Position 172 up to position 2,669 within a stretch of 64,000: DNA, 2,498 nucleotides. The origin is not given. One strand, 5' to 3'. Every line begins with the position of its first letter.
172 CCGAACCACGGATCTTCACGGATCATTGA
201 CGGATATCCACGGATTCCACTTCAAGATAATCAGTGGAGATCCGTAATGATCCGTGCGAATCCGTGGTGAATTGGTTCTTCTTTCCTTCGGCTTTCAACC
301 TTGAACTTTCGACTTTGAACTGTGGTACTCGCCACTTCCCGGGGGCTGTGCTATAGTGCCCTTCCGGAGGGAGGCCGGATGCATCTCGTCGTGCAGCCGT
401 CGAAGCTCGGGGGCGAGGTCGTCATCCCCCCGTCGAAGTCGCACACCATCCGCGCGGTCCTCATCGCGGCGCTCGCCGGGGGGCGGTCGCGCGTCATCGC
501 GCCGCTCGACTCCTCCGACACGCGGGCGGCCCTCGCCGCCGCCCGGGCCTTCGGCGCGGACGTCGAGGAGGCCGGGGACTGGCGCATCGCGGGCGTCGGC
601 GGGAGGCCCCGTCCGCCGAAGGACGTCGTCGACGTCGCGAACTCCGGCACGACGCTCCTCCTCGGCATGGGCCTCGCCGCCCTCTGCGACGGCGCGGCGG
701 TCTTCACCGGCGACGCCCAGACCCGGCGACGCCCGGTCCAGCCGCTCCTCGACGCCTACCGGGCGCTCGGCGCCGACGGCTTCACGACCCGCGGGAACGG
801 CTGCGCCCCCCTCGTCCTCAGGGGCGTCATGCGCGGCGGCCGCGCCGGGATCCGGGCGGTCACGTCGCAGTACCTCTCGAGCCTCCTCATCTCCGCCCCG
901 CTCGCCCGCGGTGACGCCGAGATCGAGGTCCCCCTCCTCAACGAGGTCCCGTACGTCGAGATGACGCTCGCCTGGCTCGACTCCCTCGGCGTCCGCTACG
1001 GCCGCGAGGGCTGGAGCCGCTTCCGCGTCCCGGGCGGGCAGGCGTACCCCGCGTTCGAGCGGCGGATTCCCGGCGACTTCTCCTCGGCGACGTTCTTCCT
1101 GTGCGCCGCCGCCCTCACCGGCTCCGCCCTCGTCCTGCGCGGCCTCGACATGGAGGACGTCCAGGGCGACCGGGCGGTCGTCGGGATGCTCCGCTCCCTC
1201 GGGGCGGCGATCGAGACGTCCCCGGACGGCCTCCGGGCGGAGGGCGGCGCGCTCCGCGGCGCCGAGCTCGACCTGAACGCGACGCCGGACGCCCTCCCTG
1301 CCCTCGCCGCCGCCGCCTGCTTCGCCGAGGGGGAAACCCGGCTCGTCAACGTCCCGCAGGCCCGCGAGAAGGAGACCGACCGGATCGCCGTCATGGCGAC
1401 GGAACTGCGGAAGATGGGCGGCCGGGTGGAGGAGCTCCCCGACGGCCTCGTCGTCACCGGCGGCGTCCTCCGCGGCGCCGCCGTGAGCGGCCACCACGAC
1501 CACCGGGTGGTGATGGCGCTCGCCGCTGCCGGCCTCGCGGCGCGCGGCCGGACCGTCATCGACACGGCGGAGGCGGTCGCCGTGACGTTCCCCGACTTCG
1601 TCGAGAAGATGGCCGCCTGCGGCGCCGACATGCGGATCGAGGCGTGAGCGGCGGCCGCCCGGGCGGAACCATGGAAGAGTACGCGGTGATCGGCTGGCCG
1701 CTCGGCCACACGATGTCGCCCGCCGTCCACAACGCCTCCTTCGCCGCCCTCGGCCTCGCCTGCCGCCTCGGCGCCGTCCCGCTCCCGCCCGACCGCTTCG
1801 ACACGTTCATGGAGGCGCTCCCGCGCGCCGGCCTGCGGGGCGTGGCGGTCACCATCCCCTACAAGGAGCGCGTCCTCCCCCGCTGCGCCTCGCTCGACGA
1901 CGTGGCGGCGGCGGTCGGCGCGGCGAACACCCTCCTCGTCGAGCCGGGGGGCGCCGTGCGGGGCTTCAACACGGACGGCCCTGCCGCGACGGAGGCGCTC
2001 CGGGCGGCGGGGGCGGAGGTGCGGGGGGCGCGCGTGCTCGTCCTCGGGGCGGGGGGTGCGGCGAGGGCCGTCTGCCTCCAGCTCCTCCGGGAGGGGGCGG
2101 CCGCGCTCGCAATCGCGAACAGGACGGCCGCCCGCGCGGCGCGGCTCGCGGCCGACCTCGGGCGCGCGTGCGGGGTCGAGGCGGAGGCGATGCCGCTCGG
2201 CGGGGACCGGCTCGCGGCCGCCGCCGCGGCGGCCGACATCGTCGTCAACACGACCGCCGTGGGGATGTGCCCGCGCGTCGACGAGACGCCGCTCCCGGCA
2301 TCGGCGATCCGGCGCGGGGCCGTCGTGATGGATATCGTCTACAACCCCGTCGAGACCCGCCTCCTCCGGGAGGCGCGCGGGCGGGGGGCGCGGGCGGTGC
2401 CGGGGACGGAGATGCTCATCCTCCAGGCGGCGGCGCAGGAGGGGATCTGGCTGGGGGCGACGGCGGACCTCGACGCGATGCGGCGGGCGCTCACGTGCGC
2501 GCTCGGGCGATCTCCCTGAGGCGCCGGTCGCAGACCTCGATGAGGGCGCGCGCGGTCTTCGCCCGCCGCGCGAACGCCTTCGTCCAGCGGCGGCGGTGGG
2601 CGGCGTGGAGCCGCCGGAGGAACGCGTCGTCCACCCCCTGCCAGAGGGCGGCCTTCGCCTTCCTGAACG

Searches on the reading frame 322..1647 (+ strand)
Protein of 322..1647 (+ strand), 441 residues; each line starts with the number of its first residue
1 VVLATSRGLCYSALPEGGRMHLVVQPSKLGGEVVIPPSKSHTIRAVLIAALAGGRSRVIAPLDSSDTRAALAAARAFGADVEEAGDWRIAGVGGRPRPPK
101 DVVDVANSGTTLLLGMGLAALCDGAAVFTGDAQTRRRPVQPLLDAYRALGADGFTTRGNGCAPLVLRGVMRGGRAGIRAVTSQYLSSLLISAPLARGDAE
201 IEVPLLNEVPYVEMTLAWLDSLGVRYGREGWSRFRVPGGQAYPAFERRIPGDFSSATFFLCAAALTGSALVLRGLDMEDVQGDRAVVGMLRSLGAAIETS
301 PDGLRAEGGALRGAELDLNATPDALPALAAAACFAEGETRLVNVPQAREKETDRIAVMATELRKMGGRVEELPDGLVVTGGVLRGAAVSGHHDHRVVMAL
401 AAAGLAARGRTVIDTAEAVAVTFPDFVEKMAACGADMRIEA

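Call 66: search_protein_families(library=pfam, proteins=[window:322-1647:+], max_evalue=0.001)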
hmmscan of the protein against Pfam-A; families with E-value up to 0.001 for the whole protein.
window:322-1647:+ (441 aa): 1 family
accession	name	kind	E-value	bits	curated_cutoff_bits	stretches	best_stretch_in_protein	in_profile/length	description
PF00275.25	EPSP_synthase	-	3.6e-101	339.3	22.8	1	25-430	3-417/417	EPSP synthase (3-phosphoshikimate 1-carboxyvinyltransferase)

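Call 91: find_encoding_contigs(protein=window:379-1647:+, flank=10000, max_places=2)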
Protein window:379-1647:+ (422 aa): 1 contig read that carries it; 1 place shown.
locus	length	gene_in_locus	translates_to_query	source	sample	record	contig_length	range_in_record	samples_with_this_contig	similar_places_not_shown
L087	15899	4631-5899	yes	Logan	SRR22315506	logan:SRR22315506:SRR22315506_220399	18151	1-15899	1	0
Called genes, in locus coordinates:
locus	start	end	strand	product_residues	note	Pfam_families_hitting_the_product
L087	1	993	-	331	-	?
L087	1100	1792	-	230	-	PF00359:PTS_EIIA_2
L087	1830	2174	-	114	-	-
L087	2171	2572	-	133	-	PF01258:zf-dskA_traR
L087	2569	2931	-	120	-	-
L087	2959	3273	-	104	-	-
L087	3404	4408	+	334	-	PF02655:ATP-grasp_3 (faint), PF07478:Dala_Dala_lig_C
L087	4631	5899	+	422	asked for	PF00275:EPSP_synthase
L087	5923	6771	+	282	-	PF08501:Shikimate_dh_N, PF01488:Shikimate_DH, PF03435:Sacchrp_dh_NADP (weak), PF18317:SDH_C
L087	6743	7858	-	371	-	-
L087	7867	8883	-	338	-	-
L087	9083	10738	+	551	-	-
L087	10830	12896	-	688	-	PF00884:Sulfatase, PF01663:Phosphodiest, PF16347:SGSH_C, PF13432:TPR_16, PF14559:TPR_19 (weak), PF13432:TPR_16, PF13432:TPR_16, PF13432:TPR_16, +19 more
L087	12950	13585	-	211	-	PF02732:ERCC4, PF00633:HHH (faint), PF12826:HHH_2, PF14520:HHH_5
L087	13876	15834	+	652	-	-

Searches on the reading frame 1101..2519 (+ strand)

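Call 66: search_protein_families(library=pfam, proteins=[window:1101-2519:+], max_evalue=0.001)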
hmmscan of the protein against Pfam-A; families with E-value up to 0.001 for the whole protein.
window:1101-2519:+ (472 aa): 4 families
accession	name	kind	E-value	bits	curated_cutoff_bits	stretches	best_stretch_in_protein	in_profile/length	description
PF08501.16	Shikimate_dh_N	-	1.8e-21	76.6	27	1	196-278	1-83/83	Shikimate dehydrogenase substrate binding domain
PF01488.26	Shikimate_DH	-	1.3e-10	41.9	24.3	1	306-386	9-84/138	Shikimate / quinate 5-dehydrogenase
PF18317.6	SDH_C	-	3.6e-08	33.4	25.8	1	435-464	1-30/31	Shikimate 5'-dehydrogenase C-terminal domain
PF03435.24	Sacchrp_dh_NADP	-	1.1e-05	26.2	25.1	1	312-414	1-100/129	Saccharopine dehydrogenase NADP binding domain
